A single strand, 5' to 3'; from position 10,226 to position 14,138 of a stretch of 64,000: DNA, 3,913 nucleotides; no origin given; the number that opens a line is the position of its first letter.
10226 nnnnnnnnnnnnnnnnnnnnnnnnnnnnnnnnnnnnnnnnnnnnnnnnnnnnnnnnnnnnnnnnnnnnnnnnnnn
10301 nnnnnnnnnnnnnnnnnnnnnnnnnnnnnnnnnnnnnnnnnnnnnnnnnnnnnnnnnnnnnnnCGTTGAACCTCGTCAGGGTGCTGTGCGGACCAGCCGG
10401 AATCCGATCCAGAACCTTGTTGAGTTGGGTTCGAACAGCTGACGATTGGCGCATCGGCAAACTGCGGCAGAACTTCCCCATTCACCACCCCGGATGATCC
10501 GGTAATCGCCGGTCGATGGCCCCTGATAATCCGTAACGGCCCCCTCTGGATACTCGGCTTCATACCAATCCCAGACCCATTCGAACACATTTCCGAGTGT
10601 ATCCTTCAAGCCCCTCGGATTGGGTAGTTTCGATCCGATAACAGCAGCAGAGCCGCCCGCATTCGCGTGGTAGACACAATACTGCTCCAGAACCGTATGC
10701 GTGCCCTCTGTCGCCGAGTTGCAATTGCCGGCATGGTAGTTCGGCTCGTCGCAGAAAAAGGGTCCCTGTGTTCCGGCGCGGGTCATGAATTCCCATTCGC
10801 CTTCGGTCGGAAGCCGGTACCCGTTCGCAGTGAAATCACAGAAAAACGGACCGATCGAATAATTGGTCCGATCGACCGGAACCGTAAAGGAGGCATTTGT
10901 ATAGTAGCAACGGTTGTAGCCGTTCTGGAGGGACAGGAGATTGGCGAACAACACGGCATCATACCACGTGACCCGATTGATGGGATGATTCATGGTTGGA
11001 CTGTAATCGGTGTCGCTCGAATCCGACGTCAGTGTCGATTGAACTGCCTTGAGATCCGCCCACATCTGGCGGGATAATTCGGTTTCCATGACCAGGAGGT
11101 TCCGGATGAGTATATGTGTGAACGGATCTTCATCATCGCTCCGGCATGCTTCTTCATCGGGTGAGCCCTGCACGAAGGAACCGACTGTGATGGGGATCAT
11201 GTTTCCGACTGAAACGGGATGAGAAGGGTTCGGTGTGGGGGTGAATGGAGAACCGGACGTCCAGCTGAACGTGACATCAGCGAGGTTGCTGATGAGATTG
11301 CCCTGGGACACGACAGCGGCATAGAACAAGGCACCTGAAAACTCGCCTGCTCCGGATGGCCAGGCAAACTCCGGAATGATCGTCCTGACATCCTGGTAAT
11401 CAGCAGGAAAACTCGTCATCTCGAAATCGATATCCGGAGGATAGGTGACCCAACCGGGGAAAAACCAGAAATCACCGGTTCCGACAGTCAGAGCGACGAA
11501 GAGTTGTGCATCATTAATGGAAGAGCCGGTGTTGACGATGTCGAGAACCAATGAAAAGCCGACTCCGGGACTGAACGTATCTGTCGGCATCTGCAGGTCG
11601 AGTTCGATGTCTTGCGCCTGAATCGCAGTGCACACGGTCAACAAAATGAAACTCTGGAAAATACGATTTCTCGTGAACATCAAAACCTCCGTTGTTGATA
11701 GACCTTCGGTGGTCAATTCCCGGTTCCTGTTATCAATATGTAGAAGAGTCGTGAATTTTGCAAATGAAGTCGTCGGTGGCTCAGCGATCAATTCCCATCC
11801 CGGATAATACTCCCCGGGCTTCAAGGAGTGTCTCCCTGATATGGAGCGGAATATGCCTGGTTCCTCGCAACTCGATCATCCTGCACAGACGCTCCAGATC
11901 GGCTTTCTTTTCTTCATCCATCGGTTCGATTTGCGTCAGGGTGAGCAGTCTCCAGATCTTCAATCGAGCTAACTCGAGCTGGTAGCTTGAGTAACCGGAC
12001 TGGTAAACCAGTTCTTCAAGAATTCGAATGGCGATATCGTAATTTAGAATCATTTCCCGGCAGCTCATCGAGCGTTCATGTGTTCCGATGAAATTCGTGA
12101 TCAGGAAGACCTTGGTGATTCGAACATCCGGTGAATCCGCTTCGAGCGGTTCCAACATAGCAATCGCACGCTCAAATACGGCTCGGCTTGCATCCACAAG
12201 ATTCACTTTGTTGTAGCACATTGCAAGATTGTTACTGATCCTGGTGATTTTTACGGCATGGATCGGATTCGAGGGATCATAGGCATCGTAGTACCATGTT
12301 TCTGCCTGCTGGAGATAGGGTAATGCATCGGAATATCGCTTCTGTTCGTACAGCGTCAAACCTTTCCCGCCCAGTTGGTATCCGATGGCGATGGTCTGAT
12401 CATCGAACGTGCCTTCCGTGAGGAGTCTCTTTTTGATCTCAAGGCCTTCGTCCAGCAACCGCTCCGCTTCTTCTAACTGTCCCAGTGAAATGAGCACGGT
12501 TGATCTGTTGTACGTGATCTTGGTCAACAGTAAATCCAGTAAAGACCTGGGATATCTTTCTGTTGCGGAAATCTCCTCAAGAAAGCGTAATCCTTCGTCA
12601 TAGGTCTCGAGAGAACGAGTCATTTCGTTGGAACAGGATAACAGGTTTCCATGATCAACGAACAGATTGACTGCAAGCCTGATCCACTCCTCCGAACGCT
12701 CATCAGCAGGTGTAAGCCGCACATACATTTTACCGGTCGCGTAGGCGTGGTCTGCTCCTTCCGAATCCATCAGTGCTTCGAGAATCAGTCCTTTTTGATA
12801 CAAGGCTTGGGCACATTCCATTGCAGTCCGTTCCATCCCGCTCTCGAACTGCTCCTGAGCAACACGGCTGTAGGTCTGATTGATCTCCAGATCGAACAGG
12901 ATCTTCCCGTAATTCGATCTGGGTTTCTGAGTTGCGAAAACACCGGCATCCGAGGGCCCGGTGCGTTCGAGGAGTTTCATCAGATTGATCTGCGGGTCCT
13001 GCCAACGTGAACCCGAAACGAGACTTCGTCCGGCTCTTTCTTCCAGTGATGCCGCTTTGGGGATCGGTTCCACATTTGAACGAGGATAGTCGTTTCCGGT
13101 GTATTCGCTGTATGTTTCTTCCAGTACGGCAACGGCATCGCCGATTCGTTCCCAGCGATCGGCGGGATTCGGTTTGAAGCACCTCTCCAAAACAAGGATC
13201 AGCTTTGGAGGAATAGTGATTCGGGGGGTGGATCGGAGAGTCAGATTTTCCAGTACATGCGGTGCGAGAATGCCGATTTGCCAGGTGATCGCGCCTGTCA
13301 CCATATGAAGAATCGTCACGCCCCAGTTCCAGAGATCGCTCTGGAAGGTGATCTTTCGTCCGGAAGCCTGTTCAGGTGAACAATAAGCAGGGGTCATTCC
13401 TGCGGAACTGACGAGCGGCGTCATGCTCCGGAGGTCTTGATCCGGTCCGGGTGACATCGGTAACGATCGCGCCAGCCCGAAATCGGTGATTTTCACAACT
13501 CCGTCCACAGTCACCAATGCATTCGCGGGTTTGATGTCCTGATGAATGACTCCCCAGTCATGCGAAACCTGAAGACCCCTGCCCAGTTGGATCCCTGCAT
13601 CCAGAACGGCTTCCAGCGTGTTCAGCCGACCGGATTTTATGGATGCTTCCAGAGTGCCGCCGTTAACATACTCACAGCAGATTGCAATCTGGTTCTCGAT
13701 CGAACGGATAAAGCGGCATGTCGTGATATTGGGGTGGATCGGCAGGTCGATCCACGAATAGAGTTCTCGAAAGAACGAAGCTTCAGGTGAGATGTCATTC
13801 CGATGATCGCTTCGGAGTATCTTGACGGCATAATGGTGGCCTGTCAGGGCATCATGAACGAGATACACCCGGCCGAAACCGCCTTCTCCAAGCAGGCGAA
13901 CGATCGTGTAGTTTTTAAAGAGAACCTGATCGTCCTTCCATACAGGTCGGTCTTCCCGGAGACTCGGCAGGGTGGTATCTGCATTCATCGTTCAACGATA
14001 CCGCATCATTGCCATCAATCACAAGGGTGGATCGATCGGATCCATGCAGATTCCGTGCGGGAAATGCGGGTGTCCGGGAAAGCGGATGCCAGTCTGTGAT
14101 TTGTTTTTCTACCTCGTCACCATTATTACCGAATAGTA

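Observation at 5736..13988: Tight operon coupling an FGE-domain protein carrying the novel domain to a minimal T2SS/T4P-like set (two pseudopilins, small membrane protein, PilB/GspE, PilC/GspF) behind a Ser/Thr kinase-TPR gene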

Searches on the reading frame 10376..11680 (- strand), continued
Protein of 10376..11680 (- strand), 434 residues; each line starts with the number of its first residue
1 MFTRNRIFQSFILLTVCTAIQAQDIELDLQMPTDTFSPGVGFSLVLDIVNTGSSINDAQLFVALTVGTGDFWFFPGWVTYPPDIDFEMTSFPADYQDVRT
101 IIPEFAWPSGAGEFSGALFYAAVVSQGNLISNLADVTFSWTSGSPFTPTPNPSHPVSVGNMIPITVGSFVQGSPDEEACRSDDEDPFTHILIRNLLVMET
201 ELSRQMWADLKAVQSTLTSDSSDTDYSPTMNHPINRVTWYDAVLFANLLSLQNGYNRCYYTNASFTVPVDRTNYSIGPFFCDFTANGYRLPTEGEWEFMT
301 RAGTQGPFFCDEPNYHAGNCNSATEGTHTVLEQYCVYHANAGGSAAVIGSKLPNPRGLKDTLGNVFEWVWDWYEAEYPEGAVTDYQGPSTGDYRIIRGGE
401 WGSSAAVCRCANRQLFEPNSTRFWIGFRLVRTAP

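Call 44: find_encoding_contigs(protein=P0311, flank=8000, max_places=1)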
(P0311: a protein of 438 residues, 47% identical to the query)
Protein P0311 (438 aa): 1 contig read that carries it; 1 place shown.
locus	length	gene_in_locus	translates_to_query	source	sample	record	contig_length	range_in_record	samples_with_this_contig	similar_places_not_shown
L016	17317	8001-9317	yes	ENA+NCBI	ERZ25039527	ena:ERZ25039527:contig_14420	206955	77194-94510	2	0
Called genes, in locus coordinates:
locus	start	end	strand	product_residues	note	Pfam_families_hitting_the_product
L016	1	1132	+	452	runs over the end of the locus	PF14821:Thr_synth_N, PF00291:PALP, PF24857:THR4_C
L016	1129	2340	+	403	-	PF01676:Metalloenzyme, PF10143:PhosphMutase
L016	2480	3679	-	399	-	-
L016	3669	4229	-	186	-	PF04542:Sigma70_r2, PF08281:Sigma70_r4_2, PF04545:Sigma70_r4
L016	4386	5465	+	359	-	-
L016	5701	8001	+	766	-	PF24681:Kelch_KLHDC2_KLHL20_DRC7, PF07646:Kelch_2 (faint), PF13415:Beta-prop_FBX42, PF24681:Kelch_KLHDC2_KLHL20_DRC7, PF24981:Beta-prop_ATRN-LZTR1, PF13415:Beta-prop_FBX42, PF24681:Kelch_KLHDC2_KLHL20_DRC7, PF24981:Beta-prop_ATRN-LZTR1 (weak), +1 more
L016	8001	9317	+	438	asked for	PF03781:FGE-sulfatase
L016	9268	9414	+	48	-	-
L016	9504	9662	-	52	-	-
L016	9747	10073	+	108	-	-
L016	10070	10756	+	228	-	-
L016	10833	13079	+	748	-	PF07646:Kelch_2 (faint), PF13415:Beta-prop_FBX42 (weak), PF24681:Kelch_KLHDC2_KLHL20_DRC7, PF24981:Beta-prop_ATRN-LZTR1, PF13415:Beta-prop_FBX42, PF24681:Kelch_KLHDC2_KLHL20_DRC7, PF13415:Beta-prop_FBX42, PF24681:Kelch_KLHDC2_KLHL20_DRC7, +1 more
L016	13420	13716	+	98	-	PF01527:HTH_Tnp_1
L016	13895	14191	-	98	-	-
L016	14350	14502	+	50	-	-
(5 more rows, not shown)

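Call 75: find_encoding_contigs(protein=P0372, flank=6000, max_places=1)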
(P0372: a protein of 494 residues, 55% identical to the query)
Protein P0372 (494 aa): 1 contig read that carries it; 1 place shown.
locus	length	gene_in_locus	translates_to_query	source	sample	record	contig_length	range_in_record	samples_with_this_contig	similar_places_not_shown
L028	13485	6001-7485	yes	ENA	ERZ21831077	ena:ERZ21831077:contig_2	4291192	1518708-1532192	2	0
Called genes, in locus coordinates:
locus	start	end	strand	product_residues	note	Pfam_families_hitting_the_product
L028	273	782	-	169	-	PF01527:HTH_Tnp_1 (weak)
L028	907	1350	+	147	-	-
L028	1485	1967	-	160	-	-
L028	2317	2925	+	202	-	-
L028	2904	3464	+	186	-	-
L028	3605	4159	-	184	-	PF14338:Mrr_N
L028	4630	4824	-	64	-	-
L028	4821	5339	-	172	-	PF13671:AAA_33 (weak), PF06414:Zeta_toxin (weak)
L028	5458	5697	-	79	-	-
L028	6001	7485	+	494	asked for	PF03781:FGE-sulfatase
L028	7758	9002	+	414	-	-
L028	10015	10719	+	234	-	-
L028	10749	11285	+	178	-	PF06172:Cupin_5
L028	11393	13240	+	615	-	-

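Call 76: find_encoding_contigs(protein=P0381, flank=6000, max_places=1)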
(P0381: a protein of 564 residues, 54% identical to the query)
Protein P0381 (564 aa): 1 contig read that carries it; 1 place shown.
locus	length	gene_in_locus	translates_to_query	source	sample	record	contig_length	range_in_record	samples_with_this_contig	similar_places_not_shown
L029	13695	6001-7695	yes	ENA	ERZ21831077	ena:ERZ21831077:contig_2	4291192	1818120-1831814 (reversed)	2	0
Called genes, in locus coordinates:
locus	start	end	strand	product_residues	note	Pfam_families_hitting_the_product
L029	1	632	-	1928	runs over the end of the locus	PF11974:bMG3 (faint), PF01835:MG2 (weak), PF07703:A2M_BRD, PF00207:A2M, PF17973:bMG10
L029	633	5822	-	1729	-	-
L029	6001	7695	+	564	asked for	PF13620:CarboxypepD_reg (weak), PF03781:FGE-sulfatase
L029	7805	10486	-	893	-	PF00989:PAS, PF08448:PAS_4, PF13426:PAS_9, PF08447:PAS_3, PF08447:PAS_3, PF13426:PAS_9, PF02518:HATPase_c, PF00072:Response_reg, +5 more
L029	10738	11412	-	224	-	PF01048:PNP_UDP_1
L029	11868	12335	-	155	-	PF06094:GGACT, PF13772:AIG2_2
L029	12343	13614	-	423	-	PF00012:HSP70, PF06723:MreB_Mbl, PF00012:HSP70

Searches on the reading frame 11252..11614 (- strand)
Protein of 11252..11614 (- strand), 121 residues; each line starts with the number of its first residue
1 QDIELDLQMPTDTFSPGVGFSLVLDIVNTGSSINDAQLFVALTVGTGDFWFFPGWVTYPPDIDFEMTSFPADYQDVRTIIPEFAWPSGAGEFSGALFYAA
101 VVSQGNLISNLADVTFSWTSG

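Call 40: search_protein_representatives(protein=window:11252-11614:-)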
Query: 121 residues. Proteins with E-value up to 0.001 (for the whole library): 721; up to 1e-10: 107; up to 1e-30: 10. The best 150 are listed.
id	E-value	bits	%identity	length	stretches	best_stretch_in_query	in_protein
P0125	1.1e-73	261.4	100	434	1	1-121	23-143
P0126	1.5e-41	157.6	38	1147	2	3-119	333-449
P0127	3.5e-39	149.9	59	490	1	2-119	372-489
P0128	5.5e-37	142.8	57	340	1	1-119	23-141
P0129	7.1e-36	139.2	58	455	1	1-120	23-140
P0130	1.8e-35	137.9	53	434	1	2-119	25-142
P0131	2.6e-34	134.2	53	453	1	1-120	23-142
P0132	1.2e-33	132.1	56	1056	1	3-119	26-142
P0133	1.2e-32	128.8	51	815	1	3-120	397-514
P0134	2.7e-31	124.4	52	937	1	1-119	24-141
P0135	1.7e-30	121.9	50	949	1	1-119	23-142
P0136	2.3e-30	121.4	50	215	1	1-121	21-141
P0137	9.6e-30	119.4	46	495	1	2-119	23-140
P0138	4.9e-29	117.1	47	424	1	1-119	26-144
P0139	1.3e-28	115.7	47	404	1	1-119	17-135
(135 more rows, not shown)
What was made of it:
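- The domain is N-terminal in some proteins and C-terminal in others (call 40).
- Tried and rejected: The domain is N-terminal in many proteins (call 40).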

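Call 58: predict_structure(alignment_id=A5)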
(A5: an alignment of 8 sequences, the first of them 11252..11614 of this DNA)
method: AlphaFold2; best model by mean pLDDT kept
length: 121 residues; sequences in the alignment: 8
mean_pLDDT: 92.3   pTM: 0.83
mean pLDDT of the five models: 92.3, 81.1, 80.7, 78.8, 75.6
residues with pLDDT >= 90: 93; 70-90: 28; 50-70: 0; < 50: 0
segments of 3 or more residues with pLDDT < 50: none
pLDDT, mean of each block of 10 residues (from residue 1): 94 94 97 96 85 84 92 96 89 94 95 94 77
secondary structure, 60 per line:
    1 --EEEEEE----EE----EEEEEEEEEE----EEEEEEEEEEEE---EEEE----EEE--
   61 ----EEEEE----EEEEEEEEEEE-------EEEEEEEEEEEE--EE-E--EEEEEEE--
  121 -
elements in order: E3-8 E19-28 E33-44 E48-51 E56-58 E65-69 E74-84 E92-103 E112-118

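Call 62: fold_search(model_id=the predicted structure, library=pdb)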
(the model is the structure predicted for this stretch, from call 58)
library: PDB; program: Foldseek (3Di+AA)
matches with E <= 10: 1959; with E <= 0.001: 32
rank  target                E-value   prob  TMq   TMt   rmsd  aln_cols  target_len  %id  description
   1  4kkp_B                5.8e-05  1.00  0.67  0.38   4.8       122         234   17  Crystal structure of Vibrio cholerae RbmA (crystal form 2) (released 2013-05-22)
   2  4kkp_A                6.2e-05  1.00  0.66  0.37   4.9       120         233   18  Crystal structure of Vibrio cholerae RbmA (crystal form 2) (released 2013-05-22)
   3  3idu_A                2.6e-04  1.00  0.61  0.63   3.9       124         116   14  Crystal Structure of the CARDB domain of the PF1109 protein in complex with di-metal ions from Pyrococcus furiosus, No (released 2009-08-04)
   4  5vi0_A                2.7e-04  1.00  0.53  0.22   4.9       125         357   14  Pseudomonas fluorescens alkylpurine DNA glycosylase AlkC bound to DNA containing an abasic site analog (released 2017-10-25)
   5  5vhv_A                2.7e-04  1.00  0.52  0.21   5.5       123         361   12  Pseudomonas fluorescens alkylpurine DNA glycosylase AlkC bound to DNA containing an oxocarbenium-intermediate analog (released 2017-10-25)
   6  1rho_C                3.2e-04  1.00  0.51  0.47   5.8       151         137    9  STRUCTURE OF RHO GUANINE NUCLEOTIDE DISSOCIATION INHIBITOR (released 1997-10-15)
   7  8wae_A                3.3e-04  1.00  0.52  0.57   5.0       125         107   11  Crystal structure of a novel porphyran-binding carbohydrate binding module (released 2024-09-11)
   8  3idu_B                3.9e-04  1.00  0.60  0.65   4.0       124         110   14  Crystal Structure of the CARDB domain of the PF1109 protein in complex with di-metal ions from Pyrococcus furiosus, No (released 2009-08-04)
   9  2jhz_A                3.9e-04  1.00  0.53  0.48   5.5       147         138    9  CRYSTAL STRUCTURE OF RHOGDI E155S, E157S MUTANT (released 2007-05-08)
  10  1ft0_A                4.3e-04  1.00  0.52  0.50   5.5       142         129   10  CRYSTAL STRUCTURE OF TRUNCATED HUMAN RHOGDI K113A MUTANT (released 2001-05-02)
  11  1ft3_A                4.3e-04  1.00  0.47  0.45   6.1       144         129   11  CRYSTAL STRUCTURE OF TRUNCATED RHOGDI K141A MUTANT (released 2001-05-02)
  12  1ft3_B                5.4e-04  1.00  0.50  0.45   4.8       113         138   11  CRYSTAL STRUCTURE OF TRUNCATED RHOGDI K141A MUTANT (released 2001-05-02)
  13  5xxl_B                5.4e-04  1.00  0.42  0.10   6.5       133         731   13  Crystal structure of GH3 beta-glucosidase from Bacteroides thetaiotaomicron (released 2017-12-13)
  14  3frp_G                6.0e-04  1.00  0.54  0.34   5.2       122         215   15  Crystal Structure of Cobra Venom Factor, a Co-factor for C3- and C5 convertase CVFBb (released 2009-04-28)
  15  3u4a_A                6.0e-04  1.00  0.45  0.11   6.3       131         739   12  From soil to structure: a novel dimeric family 3-beta-glucosidase isolated from compost using metagenomic analysis (released 2013-04-10)
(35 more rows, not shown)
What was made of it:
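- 10376..11680 (-): Neighbour, not part of the conserved module. Secreted FGE-sulfatase-fold protein (434 aa) with an N-terminal CARDB/FnIII-like beta-sandwich (the 'novel domain', 11252-11614). Domain model pLDDT 92; best PDB matches are RbmA and CARDB (calls 58, 62).
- It has a generic CARDB/FnIII fold (call 62), unlike a positional sorting signal.
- Tried and rejected: Its best fold matches are RbmA and CARDB (call 62).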

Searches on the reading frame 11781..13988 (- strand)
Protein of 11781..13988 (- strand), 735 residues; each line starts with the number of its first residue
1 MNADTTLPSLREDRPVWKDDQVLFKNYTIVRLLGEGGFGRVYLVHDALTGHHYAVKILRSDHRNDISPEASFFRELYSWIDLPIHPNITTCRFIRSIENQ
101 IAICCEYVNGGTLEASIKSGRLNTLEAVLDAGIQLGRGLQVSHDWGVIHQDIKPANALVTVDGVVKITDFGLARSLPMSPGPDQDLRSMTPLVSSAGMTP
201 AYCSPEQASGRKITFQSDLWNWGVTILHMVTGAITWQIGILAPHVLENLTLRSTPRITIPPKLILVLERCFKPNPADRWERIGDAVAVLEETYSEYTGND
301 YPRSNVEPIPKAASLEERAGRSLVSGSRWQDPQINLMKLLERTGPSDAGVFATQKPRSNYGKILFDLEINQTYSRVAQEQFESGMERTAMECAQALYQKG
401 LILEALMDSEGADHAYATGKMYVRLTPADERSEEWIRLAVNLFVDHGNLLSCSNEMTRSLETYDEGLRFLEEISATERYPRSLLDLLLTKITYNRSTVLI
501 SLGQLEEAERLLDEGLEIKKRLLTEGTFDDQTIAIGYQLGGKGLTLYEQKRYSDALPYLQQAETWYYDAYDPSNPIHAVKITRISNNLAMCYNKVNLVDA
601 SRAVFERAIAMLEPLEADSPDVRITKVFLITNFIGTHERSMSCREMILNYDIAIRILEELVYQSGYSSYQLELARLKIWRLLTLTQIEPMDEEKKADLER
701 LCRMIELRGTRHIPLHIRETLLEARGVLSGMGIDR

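Call 3: search_protein_families(library=pfam, proteins=[window:11781-13988:-], max_evalue=0.01)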
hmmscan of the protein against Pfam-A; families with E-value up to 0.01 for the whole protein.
window:11781-13988:- (735 aa): 9 families
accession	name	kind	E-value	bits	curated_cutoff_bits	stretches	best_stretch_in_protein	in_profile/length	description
PF00069.31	Pkinase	-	1e-39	137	31.7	1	27-280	1-253/263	Protein kinase domain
PF07714.23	PK_Tyr_Ser-Thr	-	3.7e-27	95.7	23.1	1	29-278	3-248/258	Protein tyrosine and serine/threonine kinase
PF13374.12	TPR_10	-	3.4e-09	36.9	27.5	1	496-523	9-36/42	Tetratricopeptide repeat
PF13424.12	TPR_12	-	3.5e-08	33.9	30.1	1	492-566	6-75/77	Tetratricopeptide repeat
PF00515.34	TPR_1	-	2.2e-06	27.7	27.8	0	539-562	4-27/34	Tetratricopeptide repeat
PF13181.12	TPR_8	-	1.3e-05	25.5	25.7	0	493-519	5-31/34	Tetratricopeptide repeat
PF07719.23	TPR_2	-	2.8e-05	24.3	27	0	493-519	5-31/34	Tetratricopeptide repeat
PF14559.12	TPR_19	-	0.00044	21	25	0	497-518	33-54/68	Tetratricopeptide repeat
PF13432.12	TPR_16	-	0.0038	18.1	32.7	0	541-562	36-57/65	Tetratricopeptide repeat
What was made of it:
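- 11781..13988 (-): Neighbour. Cytoplasmic Ser/Thr kinase with a TPR region, 735 aa. Pkinase 1e-39 plus TPR (call 3).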

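Call 11: search_protein_families(library=ncbifam, proteins=[window:11781-13988:-], max_evalue=0.01)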
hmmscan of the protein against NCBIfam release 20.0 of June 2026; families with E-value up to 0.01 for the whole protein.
window:11781-13988:- (735 aa): 16 families
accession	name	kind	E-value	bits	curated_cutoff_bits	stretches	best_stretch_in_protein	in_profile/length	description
NF033483.0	PknB_PASTA_kin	equivalog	1.7e-44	152.8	450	1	21-296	3-272/563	Stk1 family PASTA domain-containing Ser/Thr kinase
NF047741.1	antiphage_MADS6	equivalog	2.2e-31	109.1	460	2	19-143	489-608/612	methylation-associated defense system protein kinase MAD6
TIGR03903.1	TOMM_kin_cyc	equivalog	5.8e-23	80.7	705.75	1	49-234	2-187/1267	TOMM system kinase/cyclase fusion protein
NF052427.1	StpK7MSMEG_1200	equivalog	2.4e-19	69.2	900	1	23-241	5-214/601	serine/threonine protein kinase StpK7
NF009651.0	PRK13184.1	equivalog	4e-19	68.1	839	1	25-289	2-287/932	serine/threonine-protein kinase PknD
NF053615.1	SerThrKinAfsKStmc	equivalog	6.4e-14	51.5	1300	1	28-278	16-254/809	protein serine/threonine kinase AfsK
NF038150.1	lanthi_synth_IV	equivalog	1.2e-09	37.1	650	1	125-293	297-457/851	class IV lanthionine synthetase LanL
NF033442.0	BREX_PglW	equivalog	3.5e-09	35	990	1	18-173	505-660/1391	BREX system serine/threonine kinase PglW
NF058632.1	SerThrKinPrkT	equivalog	7.4e-07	28.5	280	1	25-162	21-153/322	serine/threonine protein kinase PrkT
NF011463.0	PRK14879.1-4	equivalog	1.2e-05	24.9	188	1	103-174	95-161/237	Kae1-associated kinase Bud32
TIGR03724.2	arch_bud32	equivalog_domain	6.4e-05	22.5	125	1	98-174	64-132/193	KEOPS complex kinase/ATPase Bud32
NF011461.0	PRK14879.1-2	equivalog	0.00045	20.1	372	1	99-174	76-147/225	Kae1-associated kinase Bud32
NF040586.1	FxSxx_TPR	equivalog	0.00094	17.7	300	1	483-615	422-547/830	FxSxx-COOH system tetratricopeptide repeat protein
NF043056.1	T4SS_LegK1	equivalog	0.0011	17.7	550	1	143-223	206-277/516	Dot/Icm T4SS effector kinase LegK1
NF038151.1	lanthi_synth_III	equivalog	0.0016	16.9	575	1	129-176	339-386/833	class III lanthionine synthetase LanKC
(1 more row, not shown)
